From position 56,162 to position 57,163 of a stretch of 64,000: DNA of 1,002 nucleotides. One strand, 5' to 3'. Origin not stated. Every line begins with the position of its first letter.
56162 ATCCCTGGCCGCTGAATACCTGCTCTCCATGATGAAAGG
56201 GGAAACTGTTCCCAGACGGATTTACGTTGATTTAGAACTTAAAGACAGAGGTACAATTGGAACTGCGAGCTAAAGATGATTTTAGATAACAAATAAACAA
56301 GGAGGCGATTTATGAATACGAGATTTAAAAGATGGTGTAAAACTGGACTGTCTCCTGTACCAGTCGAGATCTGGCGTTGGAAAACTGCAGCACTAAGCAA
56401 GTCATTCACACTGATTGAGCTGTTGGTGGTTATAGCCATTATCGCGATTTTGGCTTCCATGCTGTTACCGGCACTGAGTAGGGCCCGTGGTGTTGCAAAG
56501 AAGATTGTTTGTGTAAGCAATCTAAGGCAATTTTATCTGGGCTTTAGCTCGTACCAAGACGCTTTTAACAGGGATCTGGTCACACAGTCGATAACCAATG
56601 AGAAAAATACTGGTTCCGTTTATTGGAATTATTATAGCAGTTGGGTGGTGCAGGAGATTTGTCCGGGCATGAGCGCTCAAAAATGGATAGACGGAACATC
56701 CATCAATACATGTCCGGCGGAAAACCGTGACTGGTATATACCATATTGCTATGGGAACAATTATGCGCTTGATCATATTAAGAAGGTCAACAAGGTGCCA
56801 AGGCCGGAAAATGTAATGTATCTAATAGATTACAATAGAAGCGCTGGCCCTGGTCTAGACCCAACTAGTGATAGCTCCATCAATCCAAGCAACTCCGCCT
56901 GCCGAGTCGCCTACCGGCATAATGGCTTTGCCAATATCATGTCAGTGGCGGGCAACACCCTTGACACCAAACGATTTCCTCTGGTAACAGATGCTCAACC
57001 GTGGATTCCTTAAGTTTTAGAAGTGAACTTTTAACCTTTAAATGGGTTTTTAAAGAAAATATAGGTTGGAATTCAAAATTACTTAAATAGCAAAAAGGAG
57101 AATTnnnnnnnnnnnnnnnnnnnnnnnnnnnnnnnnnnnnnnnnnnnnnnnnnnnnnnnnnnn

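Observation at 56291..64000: Tandemly duplicated pseudopilin-plus-giant-secreted-protein module with mosaic 100%-identical tracts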

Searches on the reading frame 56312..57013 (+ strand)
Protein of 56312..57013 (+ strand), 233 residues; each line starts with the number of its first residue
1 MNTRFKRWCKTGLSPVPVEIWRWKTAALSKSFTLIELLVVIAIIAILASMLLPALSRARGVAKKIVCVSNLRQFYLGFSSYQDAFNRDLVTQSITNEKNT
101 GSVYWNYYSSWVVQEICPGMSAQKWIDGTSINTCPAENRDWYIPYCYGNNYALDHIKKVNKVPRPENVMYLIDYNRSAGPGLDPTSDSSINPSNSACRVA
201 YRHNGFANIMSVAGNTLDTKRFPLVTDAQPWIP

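Call 5: search_protein_families(library=pfam, proteins=[window:56312-57013:+], max_evalue=0.01)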
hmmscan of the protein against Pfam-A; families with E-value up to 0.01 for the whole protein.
window:56312-57013:+ (233 aa): 1 family
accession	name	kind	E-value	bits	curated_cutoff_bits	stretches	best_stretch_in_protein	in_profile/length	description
PF07963.17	N_methyl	-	2.3e-06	27.4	21.2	1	30-52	5-27/27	Prokaryotic N-terminal methylation motif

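Call 6: search_protein_families(library=ncbifam, proteins=[window:56312-57013:+], max_evalue=0.01)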
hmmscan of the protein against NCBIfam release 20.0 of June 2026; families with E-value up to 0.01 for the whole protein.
window:56312-57013:+ (233 aa): 9 families
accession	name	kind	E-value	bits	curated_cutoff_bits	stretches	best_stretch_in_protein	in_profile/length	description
NF041775.1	typeIV_PilA_Myxo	equivalog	5.4e-06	26.5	400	1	29-82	10-63/214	type IV pilin protein PilA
NF041013.1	T4P_ComGE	equivalog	7.1e-06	26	49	1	30-106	4-81/83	competence type IV pilus minor pilin ComGE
NF040999.1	pilin_ComGC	equivalog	1.5e-05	25.1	75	1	30-63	2-35/84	competence type IV pilus major pilin ComGC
TIGR01708.2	typeII_sec_gspH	equivalog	2.4e-05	24.4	80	1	31-57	3-29/169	type II secretion system minor pseudopilin GspH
TIGR01710.1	typeII_sec_gspG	equivalog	2.6e-05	24.3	88.85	1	31-73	2-44/134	type II secretion system major pseudopilin GspG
NF007862.0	PRK10574.1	equivalog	2.8e-05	24.3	138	1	29-56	4-31/145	prepilin peptidase-dependent pilin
TIGR02532.1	IV_pilin_GFxxxE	domain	7.9e-05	22.3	16.3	1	32-52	4-24/24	prepilin-type N-terminal cleavage/methylation domain-containing protein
TIGR02596.1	TIGR02596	subfamily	0.0011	19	70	1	32-54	1-23/196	Verru_Chthon cassette protein D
NF007800.0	PRK10506.1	equivalog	0.0016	18.3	158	1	30-98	9-77/163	prepilin peptidase-dependent protein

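Call 34: search_protein_families(library=ncbifam, proteins=[window:56312-57013:+], max_evalue=10)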
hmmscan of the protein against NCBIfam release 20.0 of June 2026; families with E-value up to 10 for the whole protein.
window:56312-57013:+ (233 aa): 17 families
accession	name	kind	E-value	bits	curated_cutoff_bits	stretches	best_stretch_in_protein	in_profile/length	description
NF041775.1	typeIV_PilA_Myxo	equivalog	5.4e-06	26.5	400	1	29-82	10-63/214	type IV pilin protein PilA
NF041013.1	T4P_ComGE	equivalog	7.1e-06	26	49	1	30-106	4-81/83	competence type IV pilus minor pilin ComGE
NF040999.1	pilin_ComGC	equivalog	1.5e-05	25.1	75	1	30-63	2-35/84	competence type IV pilus major pilin ComGC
TIGR01708.2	typeII_sec_gspH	equivalog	2.4e-05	24.4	80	1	31-57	3-29/169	type II secretion system minor pseudopilin GspH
TIGR01710.1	typeII_sec_gspG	equivalog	2.6e-05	24.3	88.85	1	31-73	2-44/134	type II secretion system major pseudopilin GspG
NF007862.0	PRK10574.1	equivalog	2.8e-05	24.3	138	1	29-56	4-31/145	prepilin peptidase-dependent pilin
TIGR02532.1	IV_pilin_GFxxxE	domain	7.9e-05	22.3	16.3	1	32-52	4-24/24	prepilin-type N-terminal cleavage/methylation domain-containing protein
TIGR02596.1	TIGR02596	subfamily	0.0011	19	70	1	32-54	1-23/196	Verru_Chthon cassette protein D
NF007800.0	PRK10506.1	equivalog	0.0016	18.3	158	1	30-98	9-77/163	prepilin peptidase-dependent protein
NF040982.1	ComGD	equivalog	0.01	16.3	70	1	30-65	2-37/139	competence type IV pilus minor pilin ComGD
TIGR01707.1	gspI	equivalog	0.02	15.4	44.35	1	32-59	2-29/101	type II secretion system minor pseudopilin GspI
NF041002.1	pilin_ComGF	equivalog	0.028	14.7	80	1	30-57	2-29/139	competence type IV pilus minor pilin ComGF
TIGR02599.1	TIGR02599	subfamily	0.031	13.5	256.5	1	31-60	1-30/361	Verru_Chthon cassette protein C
NF051873.1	AlkPhosPhoY32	equivalog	0.032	12.7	1000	1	55-151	12-102/539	alkaline phosphatase PhoY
TIGR01711.1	gspJ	equivalog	0.055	13.3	64.85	1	31-48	2-19/192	type II secretion system minor pseudopilin GspJ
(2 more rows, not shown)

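Call 42: find_homologous_proteins(query=window:56312-57013:+)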
Query window:56312-57013:+ (233 aa): 7982 proteins with E <= 0.001 among 8000 candidates; the best 120 are listed.
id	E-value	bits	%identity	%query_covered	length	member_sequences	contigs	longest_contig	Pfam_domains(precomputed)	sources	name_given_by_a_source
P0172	8.7e-144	495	93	100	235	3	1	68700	PF07963.18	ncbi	-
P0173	4.7e-84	300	85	67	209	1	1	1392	PF07963.18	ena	-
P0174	3.8e-64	235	51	100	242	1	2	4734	PF07963.18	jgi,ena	jgi:prepilin-type N-terminal cleavage/methylation domain-containing protein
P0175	1.5e-25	108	34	85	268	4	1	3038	PF07596.17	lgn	-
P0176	8.0e-21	93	35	84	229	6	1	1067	PF07963.18,PF07596.17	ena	-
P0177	4.0e-20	91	31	82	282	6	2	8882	PF07596.17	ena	-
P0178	4.9e-20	90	36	86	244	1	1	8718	-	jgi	jgi:prepilin-type N-terminal cleavage/methylation domain-containing protein/prepilin-type processing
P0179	5.4e-20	90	32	83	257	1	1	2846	PF07963.18,PF07596.17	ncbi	-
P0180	5.9e-20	90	32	85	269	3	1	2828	PF07596.17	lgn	-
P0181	8.3e-20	90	47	50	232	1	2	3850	-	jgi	jgi:prepilin-type N-terminal cleavage/methylation domain-containing protein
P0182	2.3e-19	88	36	90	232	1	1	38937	PF07596.17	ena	-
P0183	5.2e-19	87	36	81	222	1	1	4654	PF07596.17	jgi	-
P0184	6.6e-19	87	35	80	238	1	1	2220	PF07963.18,PF07596.17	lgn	-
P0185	1.2e-18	86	36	77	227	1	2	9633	-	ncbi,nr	ncbi:MAG: prepilin-type N-terminal cleavage/methylation domain-containing protein [Victivallaceae ba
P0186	1.4e-18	86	45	53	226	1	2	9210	PF07963.18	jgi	jgi:prepilin-type N-terminal cleavage/methylation domain-containing protein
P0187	1.4e-18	85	34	85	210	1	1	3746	PF07963.18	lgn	-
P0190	3.4e-18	84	-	-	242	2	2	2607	PF07963.18,PF07596.17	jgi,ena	jgi:prepilin-type N-terminal cleavage/methylation domain-containing protein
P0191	7.7e-18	83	36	84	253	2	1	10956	PF07963.18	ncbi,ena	ncbi:MAG: type II secretion system protein [Lentisphaeria bacterium]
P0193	2.2e-17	82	33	87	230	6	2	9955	PF07963.18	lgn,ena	-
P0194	3.4e-17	81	64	34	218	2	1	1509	PF07963.18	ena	-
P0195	5.0e-17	80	35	84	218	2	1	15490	PF07963.18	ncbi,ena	ncbi:MAG: type II secretion system protein [Lentisphaeria bacterium]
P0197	6.6e-17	80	33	83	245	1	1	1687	PF07596.17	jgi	jgi:prepilin-type N-terminal cleavage/methylation domain-containing protein/prepilin-type processing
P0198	1.0e-16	79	34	83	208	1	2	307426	PF07963.18,PF07596.17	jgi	jgi:prepilin-type processing-associated H-X9-DG protein/prepilin-type N-terminal cleavage/methylatio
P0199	1.2e-16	79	-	-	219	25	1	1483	PF07963.18,PF07596.17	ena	-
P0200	2.5e-16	78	31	84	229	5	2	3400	PF07596.17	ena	-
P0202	4.3e-16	77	33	85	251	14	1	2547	PF07963.18,PF07596.17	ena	-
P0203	7.4e-16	77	34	80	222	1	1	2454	PF07963.18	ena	-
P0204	8.6e-16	76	32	82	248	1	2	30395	PF07596.17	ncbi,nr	ncbi:MAG: type II secretion system GspH family protein [Victivallaceae bacterium]|nr:type II secreti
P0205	9.9e-16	76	-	-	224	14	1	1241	PF07963.18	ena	-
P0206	1.0e-15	76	30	84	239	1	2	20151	PF07596.17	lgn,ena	-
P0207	1.1e-15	76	46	45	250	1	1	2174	PF07963.18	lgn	-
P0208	1.3e-15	76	57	38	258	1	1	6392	PF07963.18,PF07596.17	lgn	-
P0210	1.6e-15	76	41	63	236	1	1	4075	PF07963.18,PF07596.17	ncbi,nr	ncbi:MAG: prepilin-type N-terminal cleavage/methylation domain-containing protein [Victivallaceae ba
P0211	1.7e-15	75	35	79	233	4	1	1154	PF07963.18,PF07596.17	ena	-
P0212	1.9e-15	75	-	-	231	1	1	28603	PF07963.18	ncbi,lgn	-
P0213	2.0e-15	75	36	86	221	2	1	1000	PF07963.18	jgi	-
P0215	2.0e-15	75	35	85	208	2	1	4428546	PF07963.18,PF07596.17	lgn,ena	-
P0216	2.3e-15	75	46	51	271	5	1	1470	PF07963.18,PF07596.17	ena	-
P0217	3.0e-15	75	35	80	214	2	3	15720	PF07596.17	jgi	jgi:prepilin-type N-terminal cleavage/methylation domain-containing protein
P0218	3.5e-15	74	39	64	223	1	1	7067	PF07963.18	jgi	jgi:prepilin-type N-terminal cleavage/methylation domain-containing protein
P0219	3.6e-15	74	32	82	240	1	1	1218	PF07963.18,PF07596.17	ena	-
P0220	3.7e-15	74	-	-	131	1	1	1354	PF07963.18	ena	-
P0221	3.9e-15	74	41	67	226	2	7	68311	PF07963.18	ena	-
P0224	4.8e-15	74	37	77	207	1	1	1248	PF07963.18,PF07596.17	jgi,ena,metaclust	metaclust:\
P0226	5.0e-15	74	34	84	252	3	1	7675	PF07963.18,PF07596.17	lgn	-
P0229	6.4e-15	74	41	66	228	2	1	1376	PF07963.18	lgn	-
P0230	6.6e-15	73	48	45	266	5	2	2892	PF07963.18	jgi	-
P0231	6.6e-15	73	48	46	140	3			PF07963.18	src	-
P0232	6.8e-15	73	33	82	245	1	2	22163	PF07596.17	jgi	jgi:prepilin-type processing-associated H-X9-DG protein/prepilin-type N-terminal cleavage/methylatio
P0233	7.3e-15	73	42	56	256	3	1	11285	PF07963.18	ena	-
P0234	7.6e-15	73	34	88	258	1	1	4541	PF07963.18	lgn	-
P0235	7.7e-15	73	41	49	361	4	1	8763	PF07963.18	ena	-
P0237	7.9e-15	73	33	81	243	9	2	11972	PF07596.17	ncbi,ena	ncbi:MAG: DUF1559 domain-containing protein [Lentisphaerota bacterium]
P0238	8.0e-15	73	43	56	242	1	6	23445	PF07596.17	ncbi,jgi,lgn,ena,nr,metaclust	ncbi:MAG: type II secretion system protein [Lentisphaerae bacterium]|jgi:prepilin-type N-terminal cl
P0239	8.3e-15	73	-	-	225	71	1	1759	PF07963.18,PF07596.17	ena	-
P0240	8.5e-15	73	42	58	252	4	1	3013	PF07596.17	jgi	jgi:prepilin-type processing-associated H-X9-DG protein/prepilin-type N-terminal cleavage/methylatio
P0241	8.7e-15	73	40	48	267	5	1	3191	PF07963.18,PF07596.17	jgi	jgi:prepilin-type N-terminal cleavage/methylation domain-containing protein/prepilin-type processing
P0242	9.0e-15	73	33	82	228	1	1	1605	PF07596.17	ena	-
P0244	9.5e-15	73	-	-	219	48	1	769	PF07963.18,PF07596.17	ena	-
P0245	9.6e-15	73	33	84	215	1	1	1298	PF07963.18,PF07596.17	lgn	-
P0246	1.0e-14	73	44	50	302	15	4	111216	PF07963.18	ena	-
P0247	1.1e-14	73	34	79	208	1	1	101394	PF07596.17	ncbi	-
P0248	1.1e-14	73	47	46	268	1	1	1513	PF07963.18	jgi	jgi:prepilin-type N-terminal cleavage/methylation domain-containing protein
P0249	1.1e-14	73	-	-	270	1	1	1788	PF07963.18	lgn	-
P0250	1.2e-14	73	68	24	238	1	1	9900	PF07963.18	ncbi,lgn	-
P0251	1.2e-14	73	47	47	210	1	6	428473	PF07963.18,PF07596.17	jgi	jgi:prepilin-type N-terminal cleavage/methylation domain-containing protein/prepilin-type processing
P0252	1.4e-14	72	42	58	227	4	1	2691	PF07963.18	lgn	-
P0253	1.4e-14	72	-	-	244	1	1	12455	PF07963.18,PF07596.17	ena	-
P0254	1.4e-14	72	33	86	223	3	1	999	PF07963.18,PF07596.17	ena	-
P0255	1.4e-14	72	34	88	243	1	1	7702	PF07963.18,PF07596.17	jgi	jgi:prepilin-type N-terminal cleavage/methylation domain-containing protein/prepilin-type processing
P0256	1.5e-14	72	49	48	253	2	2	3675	PF07963.18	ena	-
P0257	1.5e-14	72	34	85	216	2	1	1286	PF07963.18,PF07596.17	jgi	jgi:prepilin-type N-terminal cleavage/methylation domain-containing protein/prepilin-type processing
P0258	1.5e-14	72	-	-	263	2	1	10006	PF07963.18,PF07596.17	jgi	jgi:prepilin-type N-terminal cleavage/methylation domain-containing protein/prepilin-type processing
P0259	1.6e-14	72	35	82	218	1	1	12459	PF07596.17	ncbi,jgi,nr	ncbi:MAG: DUF1559 domain-containing protein [Victivallales bacterium]|jgi:prepilin-type N-terminal c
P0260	1.7e-14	72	31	88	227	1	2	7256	PF07596.17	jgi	jgi:prepilin-type N-terminal cleavage/methylation domain-containing protein/prepilin-type processing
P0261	1.7e-14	72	66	28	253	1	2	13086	PF07963.18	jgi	jgi:prepilin-type processing-associated H-X9-DG protein/prepilin-type N-terminal cleavage/methylatio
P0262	1.8e-14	72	34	84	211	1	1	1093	PF07963.18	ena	-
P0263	1.8e-14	72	67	25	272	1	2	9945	PF07963.18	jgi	jgi:prepilin-type N-terminal cleavage/methylation domain-containing protein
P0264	1.9e-14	72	48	45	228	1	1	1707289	PF07963.18,PF07596.17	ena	-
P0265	1.9e-14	72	33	85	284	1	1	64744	PF07963.18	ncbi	-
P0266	1.9e-14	72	33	82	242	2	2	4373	PF07963.18,PF07596.17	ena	-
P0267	1.9e-14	72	34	80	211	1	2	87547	PF07963.18,PF07596.17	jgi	jgi:prepilin-type N-terminal cleavage/methylation domain-containing protein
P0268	1.9e-14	72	44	53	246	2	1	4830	PF07963.18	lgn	-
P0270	2.2e-14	72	47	47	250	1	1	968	PF07963.18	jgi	jgi:prepilin-type N-terminal cleavage/methylation domain-containing protein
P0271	2.3e-14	72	42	59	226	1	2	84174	PF07963.18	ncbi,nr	ncbi:MAG: type II secretion system GspH family protein [Victivallaceae bacterium]|nr:type II secreti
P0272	2.4e-14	72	37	67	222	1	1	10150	PF07596.17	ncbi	-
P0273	2.4e-14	72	56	30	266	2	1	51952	PF07963.18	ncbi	-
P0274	2.4e-14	72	37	65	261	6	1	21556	PF07963.18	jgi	jgi:prepilin-type N-terminal cleavage/methylation domain-containing protein/prepilin-type processing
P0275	2.6e-14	72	46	51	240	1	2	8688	PF07963.18,PF07596.17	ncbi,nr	ncbi:MAG: type II secretion system GspH family protein [Lentisphaeria bacterium]|nr:type II secretio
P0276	2.7e-14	71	34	86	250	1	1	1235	PF07963.18,PF07596.17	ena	-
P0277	2.8e-14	71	35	80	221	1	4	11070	PF07963.18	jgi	jgi:prepilin-type N-terminal cleavage/methylation domain-containing protein/prepilin-type processing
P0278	2.8e-14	71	35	78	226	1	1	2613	PF07963.18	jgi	-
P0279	2.9e-14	71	35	82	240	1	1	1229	PF07963.18,PF07596.17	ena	-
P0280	3.1e-14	71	48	47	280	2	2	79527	PF07596.17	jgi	jgi:prepilin-type N-terminal cleavage/methylation domain-containing protein/prepilin-type processing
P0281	3.1e-14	71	34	79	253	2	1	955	PF07596.17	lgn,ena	-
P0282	3.2e-14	71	34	84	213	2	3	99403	PF07596.17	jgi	jgi:prepilin-type N-terminal cleavage/methylation domain-containing protein/prepilin-type processing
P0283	3.3e-14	71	73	24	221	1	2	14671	PF07596.17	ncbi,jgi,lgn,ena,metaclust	metaclust:\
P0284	3.3e-14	71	34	80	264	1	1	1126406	PF07963.18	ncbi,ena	-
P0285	3.4e-14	71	47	42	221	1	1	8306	PF07963.18,PF07596.17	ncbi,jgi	-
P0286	3.4e-14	71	38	65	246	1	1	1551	PF07963.18,PF07596.17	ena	-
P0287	3.7e-14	71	68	24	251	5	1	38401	PF07963.18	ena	-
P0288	3.8e-14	71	35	82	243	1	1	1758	PF07963.18,PF07596.17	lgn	-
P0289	3.9e-14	71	34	81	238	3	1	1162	PF07963.18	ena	-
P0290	3.9e-14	71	46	45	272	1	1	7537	PF07963.18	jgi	jgi:prepilin-type N-terminal cleavage/methylation domain-containing protein/prepilin-type processing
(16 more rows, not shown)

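Call 43: find_encoding_contigs(protein=P0172, flank=10000, max_places=5)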
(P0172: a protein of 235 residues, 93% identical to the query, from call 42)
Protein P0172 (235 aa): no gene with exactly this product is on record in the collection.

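Call 44: list_cluster_members(proteins=[P0172, P0173])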
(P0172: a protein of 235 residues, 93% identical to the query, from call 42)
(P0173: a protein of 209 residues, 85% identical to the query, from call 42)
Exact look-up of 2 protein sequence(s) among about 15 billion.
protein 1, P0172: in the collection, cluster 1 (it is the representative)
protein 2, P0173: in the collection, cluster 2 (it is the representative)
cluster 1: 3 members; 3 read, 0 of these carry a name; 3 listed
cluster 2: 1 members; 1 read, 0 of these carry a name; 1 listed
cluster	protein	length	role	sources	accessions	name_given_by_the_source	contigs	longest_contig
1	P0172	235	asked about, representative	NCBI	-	-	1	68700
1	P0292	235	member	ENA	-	-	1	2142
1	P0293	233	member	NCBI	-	-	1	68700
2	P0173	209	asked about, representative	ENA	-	-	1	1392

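Call 66: search_solved_structures(query=window:56312-57013:+, max_evalue=1)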
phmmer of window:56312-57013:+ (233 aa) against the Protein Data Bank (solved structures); distinct sequences matched with E-value up to 1: 19.
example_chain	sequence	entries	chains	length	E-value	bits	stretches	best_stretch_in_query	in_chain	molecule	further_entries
7tgg_A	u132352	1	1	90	2.9e-05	27.1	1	29-78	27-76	Geopilin domain 1 protein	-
9egp_A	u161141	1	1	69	3.6e-05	26.8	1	29-82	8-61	Geopilin domain 1 protein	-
6xxd_A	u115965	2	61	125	8.3e-05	25.6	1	32-74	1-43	PilA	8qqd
2m7g_A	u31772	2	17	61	0.00018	24.5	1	32-78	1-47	Geopilin domain 1 protein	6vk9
8pfb_G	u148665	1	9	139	0.00042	23.3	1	32-85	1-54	Type IV pilin PilE1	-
8tj2_C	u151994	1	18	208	0.0012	21.8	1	32-82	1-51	Type IV major pilin protein PilA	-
9laa_A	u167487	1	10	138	0.004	20.1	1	29-56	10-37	Type IV pilin protein PilA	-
2hi2_A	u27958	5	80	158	0.014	18.3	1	32-60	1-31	Fimbrial protein | PilA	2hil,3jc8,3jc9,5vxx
5kua_A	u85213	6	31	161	0.017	18.1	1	32-57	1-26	pilin | Neisseria meningitidis PilE variant SB-GATDH | Neisseria meningitidis PilE, SB-DATDH variant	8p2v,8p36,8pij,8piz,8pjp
1ay2_A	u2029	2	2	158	0.017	18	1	32-57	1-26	TYPE 4 PILIN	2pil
8p3b_A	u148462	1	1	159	0.018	18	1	32-57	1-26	Fimbrial protein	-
5wda_A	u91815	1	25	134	0.07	16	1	32-72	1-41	General secretion pathway protein G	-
3sok_A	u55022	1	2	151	0.083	15.8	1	32-56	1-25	Fimbrial protein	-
8tum_e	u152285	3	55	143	0.13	15.2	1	32-56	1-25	Type IV major pilin protein PilA | Pilin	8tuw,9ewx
1oqw_A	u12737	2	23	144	0.13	15.2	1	32-56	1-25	Fimbrial protein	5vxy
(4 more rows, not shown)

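Call 74: find_encoding_contigs(protein=P0174, flank=6000, max_places=3)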
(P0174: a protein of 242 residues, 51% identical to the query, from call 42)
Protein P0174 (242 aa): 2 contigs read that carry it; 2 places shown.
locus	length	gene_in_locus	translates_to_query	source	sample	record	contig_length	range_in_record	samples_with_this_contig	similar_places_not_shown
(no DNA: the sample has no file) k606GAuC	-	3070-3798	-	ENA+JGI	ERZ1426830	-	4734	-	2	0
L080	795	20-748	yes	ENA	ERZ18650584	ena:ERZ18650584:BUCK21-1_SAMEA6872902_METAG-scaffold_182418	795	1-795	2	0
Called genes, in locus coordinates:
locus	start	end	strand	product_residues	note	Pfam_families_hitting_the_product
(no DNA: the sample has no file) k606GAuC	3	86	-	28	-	?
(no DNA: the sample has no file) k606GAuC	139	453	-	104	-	PF05635:23S_rRNA_IVP, PF22296:bAvd (weak)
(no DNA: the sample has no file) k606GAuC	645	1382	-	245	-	-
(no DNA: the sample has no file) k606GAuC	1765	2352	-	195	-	PF08843:AbiEii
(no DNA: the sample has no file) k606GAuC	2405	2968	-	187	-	PF21956:DUF6922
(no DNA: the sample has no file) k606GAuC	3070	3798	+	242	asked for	PF07963:N_methyl (weak)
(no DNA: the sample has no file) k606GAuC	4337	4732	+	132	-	?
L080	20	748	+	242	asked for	PF07963:N_methyl (weak)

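Call 75: find_encoding_contigs(protein=P0292, flank=6000, max_places=3)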
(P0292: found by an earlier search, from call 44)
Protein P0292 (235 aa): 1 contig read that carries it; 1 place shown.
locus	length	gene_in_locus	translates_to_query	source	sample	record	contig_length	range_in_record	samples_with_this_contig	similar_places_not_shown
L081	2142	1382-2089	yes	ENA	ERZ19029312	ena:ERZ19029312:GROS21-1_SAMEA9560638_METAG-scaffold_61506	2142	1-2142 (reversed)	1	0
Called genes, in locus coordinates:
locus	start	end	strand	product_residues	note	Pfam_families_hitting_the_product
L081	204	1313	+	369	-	PF00392:GntR, PF13377:Peripla_BP_3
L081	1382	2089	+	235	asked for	PF07963:N_methyl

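Call 89: find_related_loci(query=A4, collection=metagenome_contigs, flank=6000)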
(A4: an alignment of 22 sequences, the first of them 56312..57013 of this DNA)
Query A4 (233 aa) in metagenome_contigs; peptide patterns used: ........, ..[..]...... (x = any residue, [..] = any of these).
600 stretches matched a pattern (row limit reached: there are more); 301 encode a relative of the query (tblastn E <= 1e-3); the best 80 are kept; 80 distinct loci.
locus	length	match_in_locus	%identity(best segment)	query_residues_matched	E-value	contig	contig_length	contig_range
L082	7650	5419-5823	39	32-173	1e-20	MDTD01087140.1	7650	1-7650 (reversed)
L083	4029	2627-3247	34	19-215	2e-19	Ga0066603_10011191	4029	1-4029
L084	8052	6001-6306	42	29-136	4e-19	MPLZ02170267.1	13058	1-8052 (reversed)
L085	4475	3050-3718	31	23-230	3e-18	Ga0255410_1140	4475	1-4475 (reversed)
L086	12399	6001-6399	36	31-173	5e-18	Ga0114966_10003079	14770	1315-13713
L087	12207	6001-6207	56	21-90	7e-18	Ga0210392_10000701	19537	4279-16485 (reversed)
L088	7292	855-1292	35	30-181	7e-18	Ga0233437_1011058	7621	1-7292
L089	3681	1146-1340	57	22-86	1e-17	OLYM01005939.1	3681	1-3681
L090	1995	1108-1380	47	31-112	2e-17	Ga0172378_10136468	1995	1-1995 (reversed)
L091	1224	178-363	58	24-85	2e-17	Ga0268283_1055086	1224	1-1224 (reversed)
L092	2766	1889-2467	32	28-203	2e-17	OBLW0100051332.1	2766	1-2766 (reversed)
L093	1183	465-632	63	31-86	3e-17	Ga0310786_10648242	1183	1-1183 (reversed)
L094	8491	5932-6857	68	31-86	6e-17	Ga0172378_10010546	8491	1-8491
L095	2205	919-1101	64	26-86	9e-17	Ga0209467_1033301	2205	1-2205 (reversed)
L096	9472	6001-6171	67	28-84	4e-17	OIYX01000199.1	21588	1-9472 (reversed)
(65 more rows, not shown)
